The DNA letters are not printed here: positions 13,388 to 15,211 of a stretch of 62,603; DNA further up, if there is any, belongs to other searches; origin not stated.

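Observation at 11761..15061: pceABC-like respiratory reductive dehalogenase module in a nap/sat gammaproteobacterial chromosome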

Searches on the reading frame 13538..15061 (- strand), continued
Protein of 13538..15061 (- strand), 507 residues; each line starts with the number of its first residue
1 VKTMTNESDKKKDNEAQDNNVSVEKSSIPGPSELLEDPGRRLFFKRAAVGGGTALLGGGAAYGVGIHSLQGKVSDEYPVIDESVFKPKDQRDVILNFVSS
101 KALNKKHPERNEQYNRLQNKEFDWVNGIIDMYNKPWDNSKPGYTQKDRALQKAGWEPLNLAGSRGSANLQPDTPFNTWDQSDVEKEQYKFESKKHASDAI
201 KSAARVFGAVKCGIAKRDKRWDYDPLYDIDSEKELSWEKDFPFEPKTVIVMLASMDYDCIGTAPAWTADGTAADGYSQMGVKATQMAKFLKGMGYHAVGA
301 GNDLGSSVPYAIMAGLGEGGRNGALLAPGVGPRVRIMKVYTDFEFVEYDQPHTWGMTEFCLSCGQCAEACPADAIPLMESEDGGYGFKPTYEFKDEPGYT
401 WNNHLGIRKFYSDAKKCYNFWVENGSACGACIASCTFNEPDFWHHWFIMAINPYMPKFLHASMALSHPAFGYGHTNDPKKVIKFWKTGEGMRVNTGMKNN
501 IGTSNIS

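Call 12: find_related_loci(query=window:13538-15061:-, collection=genome_contigs, flank=8000)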
Query window:13538-15061:- (507 aa) in genome_contigs; peptide patterns used: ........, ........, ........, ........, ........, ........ (x = any residue, [..] = any of these).
37 stretches matched a pattern; 13 encode a relative of the query (tblastn E <= 1e-3); 13 distinct loci.
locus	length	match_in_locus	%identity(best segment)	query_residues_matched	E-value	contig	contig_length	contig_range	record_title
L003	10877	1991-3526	83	1-507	0e+0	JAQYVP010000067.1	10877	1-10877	MAG: Chromatiales bacterium isolate SG_15_bin39 SG15_bin39_k141_4414336, whole genome shotgun sequence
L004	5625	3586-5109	80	3-507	0e+0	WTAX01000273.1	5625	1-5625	MAG: Gammaproteobacteria bacterium isolate GLR18 c_000000332969, whole genome shotgun sequence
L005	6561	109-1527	84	35-507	0e+0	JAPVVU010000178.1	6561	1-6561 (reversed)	MAG: Gammaproteobacteria bacterium isolate SY_S20_27 SY_S20_27_000000000178, whole genome shotgun sequence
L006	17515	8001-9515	78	2-507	0e+0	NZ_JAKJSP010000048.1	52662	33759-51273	Photobacterium sagamiensis strain JAMM2327 JAMM2327_scaffold_37, whole genome shotgun sequence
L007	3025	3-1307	86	71-505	0e+0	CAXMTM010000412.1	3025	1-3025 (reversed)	MAG: Arenicellales bacterium isolate 10C-St20-MC-01_bin.32.orig genome assembly, contig: k141_2010828, whole genome shot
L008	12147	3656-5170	87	1-505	0e+0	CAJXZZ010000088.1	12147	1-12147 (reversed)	MAG TPA_asm: uncultured Gammaproteobacteria bacterium isolate SRR5242447_bin.13_MetaBAT_v2.12.1_MAG genome assembly, con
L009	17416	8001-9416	59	35-504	0e+0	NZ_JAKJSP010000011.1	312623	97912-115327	Photobacterium sagamiensis strain JAMM2327 JAMM2327_scaffold_0, whole genome shotgun sequence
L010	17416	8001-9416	58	35-504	0e+0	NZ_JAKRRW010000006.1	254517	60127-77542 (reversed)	Photobacterium obscurum strain SDRW27 6, whole genome shotgun sequence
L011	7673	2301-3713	58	35-504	0e+0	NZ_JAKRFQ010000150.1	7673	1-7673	Photobacterium sp. OFAV2-7 NODE_152_length_7673_cov_6.341240, whole genome shotgun sequence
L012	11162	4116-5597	57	17-507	6e-180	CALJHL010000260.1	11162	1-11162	MAG: uncultured Thalassotalea sp. isolate S2_Bin_METABAT__48_sub_1 genome assembly, contig: c_000004720282, whole genome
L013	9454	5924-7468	53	33-507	8e-176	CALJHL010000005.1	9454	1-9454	MAG: uncultured Thalassotalea sp. isolate S2_Bin_METABAT__48_sub_1 genome assembly, contig: c_000003744494, whole genome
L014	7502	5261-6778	54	3-507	6e-173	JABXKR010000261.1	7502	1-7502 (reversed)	MAG: Psychromonas sp. isolate GLG-1 scaffold_193, whole genome shotgun sequence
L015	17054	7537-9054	53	3-507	7e-163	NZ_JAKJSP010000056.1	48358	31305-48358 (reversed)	Photobacterium sagamiensis strain JAMM2327 JAMM2327_scaffold_45, whole genome shotgun sequence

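Call 38: search_protein_families(library=pfam, proteins=[L015:9480-12329:+, L015:12612-13274:+, L015:6297-6914:+, L015:5566-6135:-, L009:5859-6425:-, L009:6697-7212:+, L009:7269-7898:+, L009:9832-11523:+, L009:2895-3521:-, L009:2254-2811:-], max_evalue=0.0001)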
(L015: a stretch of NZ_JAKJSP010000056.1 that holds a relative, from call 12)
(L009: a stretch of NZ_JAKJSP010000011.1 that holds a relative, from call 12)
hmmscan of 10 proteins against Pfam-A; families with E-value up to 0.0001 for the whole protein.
L015:9480-12329:+ (949 aa): 5 families
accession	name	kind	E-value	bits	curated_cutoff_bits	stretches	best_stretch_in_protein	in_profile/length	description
PF00258.30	Flavodoxin_1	-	1e-32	113.7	25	1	416-543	1-136/143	Flavodoxin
PF00667.26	FAD_binding_1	-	5.7e-29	101.7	32.3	1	583-773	6-221/222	FAD binding domain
PF00175.26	NAD_binding_1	-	3.1e-18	66.9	22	1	807-913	1-108/109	Oxidoreductase NAD-binding domain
PF04205.19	FMN_bind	-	1e-12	49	22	1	80-163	1-76/77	FMN-binding domain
PF12801.12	Fer4_5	-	7e-09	36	22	1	251-295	2-45/48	4Fe-4S binding domain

L015:12612-13274:+ (220 aa): 0 families

L015:6297-6914:+ (205 aa): 5 families
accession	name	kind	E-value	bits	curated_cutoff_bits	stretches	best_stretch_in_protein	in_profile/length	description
PF13409.12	GST_N_2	-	7.7e-11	42.9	25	1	14-76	5-69/70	Glutathione S-transferase, N-terminal domain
PF13417.12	GST_N_3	-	3.6e-08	34.1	22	1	14-79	10-72/75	Glutathione S-transferase, N-terminal domain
PF00043.30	GST_C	-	5e-08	33.5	20.7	1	114-190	12-93/93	Glutathione S-transferase, C-terminal domain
PF02798.26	GST_N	-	3.8e-07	30.8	20.9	1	2-72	2-72/76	Glutathione S-transferase, N-terminal domain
PF14497.11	GST_C_3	-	3e-05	24.6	21.6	1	119-191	13-96/104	Glutathione S-transferase, C-terminal domain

L015:5566-6135:- (189 aa): 1 family
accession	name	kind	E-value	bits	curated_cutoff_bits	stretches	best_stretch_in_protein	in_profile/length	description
PF00440.29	TetR_N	-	1.9e-12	47.2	24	1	15-56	4-45/47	Bacterial regulatory proteins, tetR family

L009:5859-6425:- (188 aa): 1 family
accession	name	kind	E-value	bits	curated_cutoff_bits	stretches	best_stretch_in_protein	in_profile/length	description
PF00440.29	TetR_N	-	1.5e-10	41.1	24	1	20-64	2-46/47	Bacterial regulatory proteins, tetR family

L009:6697-7212:+ (171 aa): 1 family
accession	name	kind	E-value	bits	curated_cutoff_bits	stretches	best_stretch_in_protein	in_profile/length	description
PF01322.25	Cytochrom_C_2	-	1.3e-16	62.1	26.5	1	34-151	2-120/121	Cytochrome C'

L009:7269-7898:+ (209 aa): 2 families
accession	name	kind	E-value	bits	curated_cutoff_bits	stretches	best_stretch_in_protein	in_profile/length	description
PF00254.34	FKBP_C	-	2.1e-27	95.7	21.1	1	120-206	5-94/94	FKBP-type peptidyl-prolyl cis-trans isomerase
PF01346.23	FKBP_N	-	8.2e-23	81.5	22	1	13-111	1-97/97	Domain amino terminal to FKBP-type peptidyl-prolyl isomerase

L009:9832-11523:+ (563 aa): 3 families
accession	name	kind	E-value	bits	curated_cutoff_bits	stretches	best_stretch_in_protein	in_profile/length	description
PF00924.24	MS_channel_2nd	-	4.4e-21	75.2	20.2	1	392-459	1-68/68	Mechanosensitive ion channel, beta-domain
PF21082.3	MS_channel_3rd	-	2.1e-15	57.4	21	1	465-547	1-88/88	Mechanosensitive ion channel MscS, C-terminal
PF21088.3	MS_channel_1st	-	1.5e-05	25.4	23.1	1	355-391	6-42/42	Mechanosensitive ion channel, transmembrane helices 2/3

L009:2895-3521:- (208 aa): 1 family
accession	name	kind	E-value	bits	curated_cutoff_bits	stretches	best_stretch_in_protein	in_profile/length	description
PF01810.24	LysE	-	1.2e-28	100.3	25.6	1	16-203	2-190/193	LysE type translocator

L009:2254-2811:- (185 aa): 0 families

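Call 39: predict_structure(alignment_id=A3)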
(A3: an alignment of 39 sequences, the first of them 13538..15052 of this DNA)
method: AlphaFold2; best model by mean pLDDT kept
length: 504 residues; sequences in the alignment: 39
mean_pLDDT: 78.7   pTM: 0.81
mean pLDDT of the five models: 78.7, 77.8, 75.9, 74.7, 69.3
residues with pLDDT >= 90: 213; 70-90: 162; 50-70: 54; < 50: 75
segments of 3 or more residues with pLDDT < 50: 1-55, 486-504
pLDDT, mean of each block of 10 residues (from residue 1): 26 26 32 43 39 51 76 86 90 92 91 89 82 92 94 93 92 95 98 98 95 95 94 96 97 83 90 94 98 95 93 88 83 96 96 78 84 75 76 76 81 89 84 62 66 68 59 77 56 40 33
secondary structure, 60 per line:
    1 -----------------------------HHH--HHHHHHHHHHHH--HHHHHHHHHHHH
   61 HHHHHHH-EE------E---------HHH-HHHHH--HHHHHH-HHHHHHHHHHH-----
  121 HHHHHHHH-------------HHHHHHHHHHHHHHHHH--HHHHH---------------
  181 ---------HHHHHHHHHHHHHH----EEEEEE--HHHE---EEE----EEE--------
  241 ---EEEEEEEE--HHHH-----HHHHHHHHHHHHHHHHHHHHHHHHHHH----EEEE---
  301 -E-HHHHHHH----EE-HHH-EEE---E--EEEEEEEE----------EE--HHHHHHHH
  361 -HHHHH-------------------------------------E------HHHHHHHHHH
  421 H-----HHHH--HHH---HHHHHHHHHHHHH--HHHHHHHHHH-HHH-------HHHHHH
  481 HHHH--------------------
elements in order: H35-46 H49-67 H91-95 H98-103 H105-115 H121-128 H142-158 H161-165 H190-203 E208-213 E223-225 E230-232 E244-251 H254-257 H263-289 E294-297 H304-310 E322-324 E331-338 H353-360 H362-366 H411-421 H427-430 H439-451 H454-463 H475-484

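Call 42: fold_search(model_id=the predicted structure, library=pdb)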
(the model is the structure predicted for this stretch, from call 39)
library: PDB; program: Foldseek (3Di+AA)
matches with E <= 10: 96; with E <= 0.001: 46
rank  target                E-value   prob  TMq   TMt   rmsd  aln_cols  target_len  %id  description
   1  8q4h_A                1.7e-28  1.00  0.68  0.68   7.3       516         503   27  a membrane-bound menaquinol:organohalide oxidoreductase complex RDH complex (released 2023-10-18)
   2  4ur3_A                2.3e-20  1.00  0.60  0.65   5.9       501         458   22  Crystal structure of the PCE reductive dehalogenase from S. multivorans P2(1) crystal form (released 2014-10-15)
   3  4ur3_C                3.3e-20  1.00  0.56  0.63   4.6       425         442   24  Crystal structure of the PCE reductive dehalogenase from S. multivorans P2(1) crystal form (released 2014-10-15)
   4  5m8u_B                6.2e-20  1.00  0.57  0.68   7.3       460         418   23  PCE reductive dehalogenase from S. multivorans in complex with 4-bromophenol (released 2017-07-12)
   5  5m90_A                8.1e-20  1.00  0.60  0.68   6.4       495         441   21  PCE reductive dehalogenase from S. multivorans in complex with 3,4,5-trifluorophenol (released 2017-07-12)
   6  4ur2_A                8.5e-20  1.00  0.57  0.64   4.4       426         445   25  Crystal structure of the PCE reductive dehalogenase from S. multivorans in complex with iodide (released 2014-10-15)
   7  4ur3_F                1.2e-19  1.00  0.56  0.65   4.4       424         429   24  Crystal structure of the PCE reductive dehalogenase from S. multivorans P2(1) crystal form (released 2014-10-15)
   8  5m8x_B                1.2e-19  1.00  0.57  0.68   7.3       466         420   22  PCE reductive dehalogenase from S. multivorans in complex with 2,4,5-trichlorophenol (released 2017-07-12)
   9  5maa_A                1.4e-19  1.00  0.59  0.67   4.1       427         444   24  PCE reductive dehalogenase from S. multivorans in complex with 3-bromophenol (released 2017-07-12)
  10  5ma2_B                1.8e-19  1.00  0.58  0.70   7.2       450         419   23  PCE reductive dehalogenase from S. multivorans in complex with 4-iodophenol (released 2017-07-12)
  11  4ur0_B                2.2e-19  1.00  0.57  0.65   4.1       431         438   24  Crystal structure of the PCE reductive dehalogenase from S. multivorans in complex with trichloroethene (released 2014-10-15)
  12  5m90_B                2.3e-19  1.00  0.58  0.70   7.2       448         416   23  PCE reductive dehalogenase from S. multivorans in complex with 3,4,5-trifluorophenol (released 2017-07-12)
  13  5m8u_A                2.5e-19  1.00  0.59  0.67   4.1       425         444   24  PCE reductive dehalogenase from S. multivorans in complex with 4-bromophenol (released 2017-07-12)
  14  4ur2_B                3.1e-19  1.00  0.58  0.69   5.3       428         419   24  Crystal structure of the PCE reductive dehalogenase from S. multivorans in complex with iodide (released 2014-10-15)
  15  4ur3_B                3.8e-19  1.00  0.59  0.68   4.5       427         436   25  Crystal structure of the PCE reductive dehalogenase from S. multivorans P2(1) crystal form (released 2014-10-15)
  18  4uqu_B                4.9e-19  1.00  0.57  0.66   4.3       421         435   24  Crystal structure of the tetrachloroethene reductive dehalogenase from Sulfurospirillum multivorans (released 2014-10-15)
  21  4uqu_A                1.7e-18  1.00  0.56  0.64   4.6       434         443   23  Crystal structure of the tetrachloroethene reductive dehalogenase from Sulfurospirillum multivorans (released 2014-10-15)
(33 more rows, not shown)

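Call 50: search_protein_families(library=pfam, proteins=[L008:3092-3646:+, L008:1214-2488:+, L008:170-1120:-, L008:6942-8411:+, L003:1604-1957:+, L003:828-1511:+, L004:3260-3523:+, L004:1320-3134:-, L004:25-1209:+, L008:9924-10679:+], max_evalue=0.001)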
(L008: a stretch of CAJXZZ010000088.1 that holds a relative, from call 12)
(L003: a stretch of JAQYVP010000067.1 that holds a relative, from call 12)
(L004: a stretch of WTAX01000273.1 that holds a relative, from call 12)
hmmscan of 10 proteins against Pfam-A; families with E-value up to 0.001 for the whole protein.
L008:3092-3646:+ (184 aa): 1 family
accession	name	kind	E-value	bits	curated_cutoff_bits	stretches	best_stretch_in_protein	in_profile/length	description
PF20221.3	DUF6580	-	1.2e-53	182.1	27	1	12-175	3-159/162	Family of unknown function (DUF6580)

L008:1214-2488:+ (424 aa): 2 families
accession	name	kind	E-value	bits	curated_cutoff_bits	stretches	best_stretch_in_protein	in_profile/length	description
PF12706.13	Lactamase_B_2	-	1.6e-09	38.1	27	1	139-324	28-183/200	Beta-lactamase superfamily domain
PF00753.33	Lactamase_B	-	1.5e-07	32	22.7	1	106-164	5-66/196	Metallo-beta-lactamase superfamily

L008:170-1120:- (316 aa): 2 families
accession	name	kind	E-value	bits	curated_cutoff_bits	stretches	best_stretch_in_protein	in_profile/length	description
PF12833.13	HTH_18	-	1.1e-18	67.7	33.6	1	233-314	1-79/80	Helix-turn-helix domain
PF00165.29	HTH_AraC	-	4.1e-06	27.2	26.6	0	225-259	6-40/42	Bacterial regulatory helix-turn-helix proteins, AraC family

L008:6942-8411:+ (489 aa): 1 family
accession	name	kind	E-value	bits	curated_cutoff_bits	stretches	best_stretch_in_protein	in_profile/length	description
PF13372.12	Alginate_exp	-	9.5e-43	146.9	25.2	1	85-481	2-392/395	Alginate export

L003:1604-1957:+ (117 aa): 0 families

L003:828-1511:+ (227 aa): 1 family
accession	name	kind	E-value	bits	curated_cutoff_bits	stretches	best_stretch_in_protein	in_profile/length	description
PF07885.22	Ion_trans_2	-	4.8e-10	39.6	22.5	1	140-216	9-74/79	Ion channel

L004:3260-3523:+ (87 aa): 0 families

L004:1320-3134:- (604 aa): 12 families
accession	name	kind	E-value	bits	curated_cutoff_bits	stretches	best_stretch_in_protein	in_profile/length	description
PF07719.23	TPR_2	-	3.1e-14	52.3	27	0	438-467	3-32/34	Tetratricopeptide repeat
PF13432.12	TPR_16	-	3.6e-11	43.7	32.7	1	519-564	10-54/65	Tetratricopeptide repeat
PF00515.34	TPR_1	-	1.1e-10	41.3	27.8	0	509-534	4-29/34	Tetratricopeptide repeat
PF14559.12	TPR_19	-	1.9e-09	38.1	25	0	518-572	3-56/68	Tetratricopeptide repeat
PF13424.12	TPR_12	-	3.6e-09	37.1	30.1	0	476-531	9-70/77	Tetratricopeptide repeat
PF13428.12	TPR_14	-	3.6e-09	36.8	23.5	0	441-476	6-41/44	Tetratricopeptide repeat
PF13431.12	TPR_17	-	2.3e-07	31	24.4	0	425-456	2-33/34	Tetratricopeptide repeat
PF13181.12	TPR_8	-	3.4e-07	30.4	25.7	0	441-467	6-32/34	Tetratricopeptide repeat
PF12895.13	ANAPC3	-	1.9e-05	25.3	27.2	0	511-563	28-78/82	Anaphase-promoting complex, cyclosome, subunit 3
PF07721.20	TPR_4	-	0.00018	22.2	27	0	544-562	4-22/26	Tetratricopeptide repeat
PF23241.1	HAT_PRP39_C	-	0.00019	22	33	0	521-572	73-124/139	PRP39 C-terminal HAT repeat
PF13176.12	TPR_7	-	0.00023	21.4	27.9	0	440-470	3-35/36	Tetratricopeptide repeat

L004:25-1209:+ (394 aa): 1 family
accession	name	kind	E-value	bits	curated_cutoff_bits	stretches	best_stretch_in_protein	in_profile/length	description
PF00873.25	ACR_tran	-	1.4e-37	129.4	28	1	18-369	677-1015/1021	AcrB/AcrD/AcrF family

L008:9924-10679:+ (251 aa): 2 families
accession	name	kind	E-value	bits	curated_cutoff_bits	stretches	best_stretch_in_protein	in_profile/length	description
PF01558.24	POR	-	7.9e-22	78.7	27.4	1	16-180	1-172/173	Pyruvate ferredoxin/flavodoxin oxidoreductase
PF01855.24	POR_N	-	1.6e-05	25.2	27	1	213-245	2-34/231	Pyruvate flavodoxin/ferredoxin oxidoreductase, thiamine diP-bdg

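Call 61: find_encoding_contigs(protein=P0030, flank=10000, max_places=1)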
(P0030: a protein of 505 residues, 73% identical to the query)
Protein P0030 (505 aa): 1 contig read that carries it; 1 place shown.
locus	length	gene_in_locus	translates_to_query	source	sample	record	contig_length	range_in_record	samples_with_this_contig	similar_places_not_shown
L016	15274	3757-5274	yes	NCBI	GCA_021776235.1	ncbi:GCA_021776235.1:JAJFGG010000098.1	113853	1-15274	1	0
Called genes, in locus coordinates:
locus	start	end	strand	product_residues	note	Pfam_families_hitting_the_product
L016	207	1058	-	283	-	PF00106:adh_short, PF08659:KR (weak), PF23441:SDR (weak), PF13561:adh_short_C2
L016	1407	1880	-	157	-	PF06577:EipA (weak)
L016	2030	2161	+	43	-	-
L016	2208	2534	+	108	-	-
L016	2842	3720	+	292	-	PF02424:ApbE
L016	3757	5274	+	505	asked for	PF12838:Fer4_7, PF13484:Fer4_16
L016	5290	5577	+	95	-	PF27193:VcrB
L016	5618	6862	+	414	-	PF04205:FMN_bind, PF12801:Fer4_5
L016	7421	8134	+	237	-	PF14366:DUF4410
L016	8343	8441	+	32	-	-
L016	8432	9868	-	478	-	PF00890:FAD_binding_2 (faint), PF01134:GIDA (faint), PF01262:AlaDh_PNT_C (faint), PF01266:DAO (faint), PF07992:Pyr_redox_2, PF13738:Pyr_redox_3, PF00070:Pyr_redox, PF02852:Pyr_redox_dim, +3 more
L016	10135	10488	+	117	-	-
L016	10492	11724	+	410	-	PF25917:BSH_RND (weak)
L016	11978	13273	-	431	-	PF23023:Anti-Pycsar_Apyc1 (weak), PF00753:Lactamase_B (weak), PF12706:Lactamase_B_2 (weak)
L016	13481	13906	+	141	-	PF03061:4HBT (weak)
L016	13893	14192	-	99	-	PF03992:ABM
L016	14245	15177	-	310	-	PF02826:2-Hacid_dh_C, PF03446:NAD_binding_2 (weak)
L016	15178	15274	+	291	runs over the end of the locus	PF02463:SMC_N (faint), PF00005:ABC_tran, PF13304:AAA_21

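Call 62: find_encoding_contigs(protein=P0008, flank=10000, max_places=2)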
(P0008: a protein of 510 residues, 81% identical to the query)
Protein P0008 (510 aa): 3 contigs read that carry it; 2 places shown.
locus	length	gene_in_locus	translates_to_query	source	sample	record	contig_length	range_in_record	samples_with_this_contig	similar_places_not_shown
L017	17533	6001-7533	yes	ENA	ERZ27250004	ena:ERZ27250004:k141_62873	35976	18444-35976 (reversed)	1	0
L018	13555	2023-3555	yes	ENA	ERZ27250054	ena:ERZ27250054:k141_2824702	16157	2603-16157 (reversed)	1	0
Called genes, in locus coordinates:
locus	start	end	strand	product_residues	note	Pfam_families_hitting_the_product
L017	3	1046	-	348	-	?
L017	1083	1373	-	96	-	-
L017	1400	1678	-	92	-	-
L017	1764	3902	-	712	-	-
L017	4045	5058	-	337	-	PF25917:BSH_RND, PF25954:Beta-barrel_RND_2 (weak)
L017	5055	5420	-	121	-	PF11742:DUF3302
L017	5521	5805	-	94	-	-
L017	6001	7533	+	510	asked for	PF13187:Fer4_9 (faint), PF00037:Fer4 (faint), PF12838:Fer4_7 (weak), PF13484:Fer4_16 (weak)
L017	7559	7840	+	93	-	PF27193:VcrB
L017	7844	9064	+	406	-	PF04205:FMN_bind, PF12801:Fer4_5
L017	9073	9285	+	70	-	-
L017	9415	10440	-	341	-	PF02424:ApbE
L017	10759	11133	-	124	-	-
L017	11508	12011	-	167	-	PF13302:Acetyltransf_3 (weak), PF00583:Acetyltransf_1, PF13508:Acetyltransf_7 (weak)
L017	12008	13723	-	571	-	PF13584:BatD, PF25607:DUF7939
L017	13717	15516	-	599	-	PF05762:VWA_CoxE (weak), PF00092:VWA (weak), PF13519:VWA_2, PF07721:TPR_4 (faint), PF13432:TPR_16 (weak), PF00515:TPR_1, PF07719:TPR_2, PF13414:TPR_11 (weak), +4 more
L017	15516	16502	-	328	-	PF01882:DUF58 (faint), PF00092:VWA, PF06707:DUF1194 (faint), PF13519:VWA_2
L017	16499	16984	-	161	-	PF14316:DUF4381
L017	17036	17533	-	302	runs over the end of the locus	PF01882:DUF58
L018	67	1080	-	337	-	PF25917:BSH_RND, PF25954:Beta-barrel_RND_2 (weak)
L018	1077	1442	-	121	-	PF11742:DUF3302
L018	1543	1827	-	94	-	-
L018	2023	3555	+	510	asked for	PF13187:Fer4_9 (faint), PF00037:Fer4 (faint), PF12838:Fer4_7 (weak), PF13484:Fer4_16 (weak)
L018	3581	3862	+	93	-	PF27193:VcrB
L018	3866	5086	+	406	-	PF04205:FMN_bind, PF12801:Fer4_5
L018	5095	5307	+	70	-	-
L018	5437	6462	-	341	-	PF02424:ApbE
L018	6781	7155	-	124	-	-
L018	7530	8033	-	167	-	PF13302:Acetyltransf_3 (weak), PF00583:Acetyltransf_1, PF13508:Acetyltransf_7 (weak)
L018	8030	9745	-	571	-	PF13584:BatD, PF25607:DUF7939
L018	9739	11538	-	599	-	PF05762:VWA_CoxE (weak), PF00092:VWA (weak), PF13519:VWA_2, PF07721:TPR_4 (faint), PF13432:TPR_16 (weak), PF00515:TPR_1, PF07719:TPR_2, PF13414:TPR_11 (weak), +4 more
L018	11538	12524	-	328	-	PF01882:DUF58 (faint), PF00092:VWA, PF06707:DUF1194 (faint), PF13519:VWA_2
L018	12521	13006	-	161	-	PF14316:DUF4381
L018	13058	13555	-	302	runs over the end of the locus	PF01882:DUF58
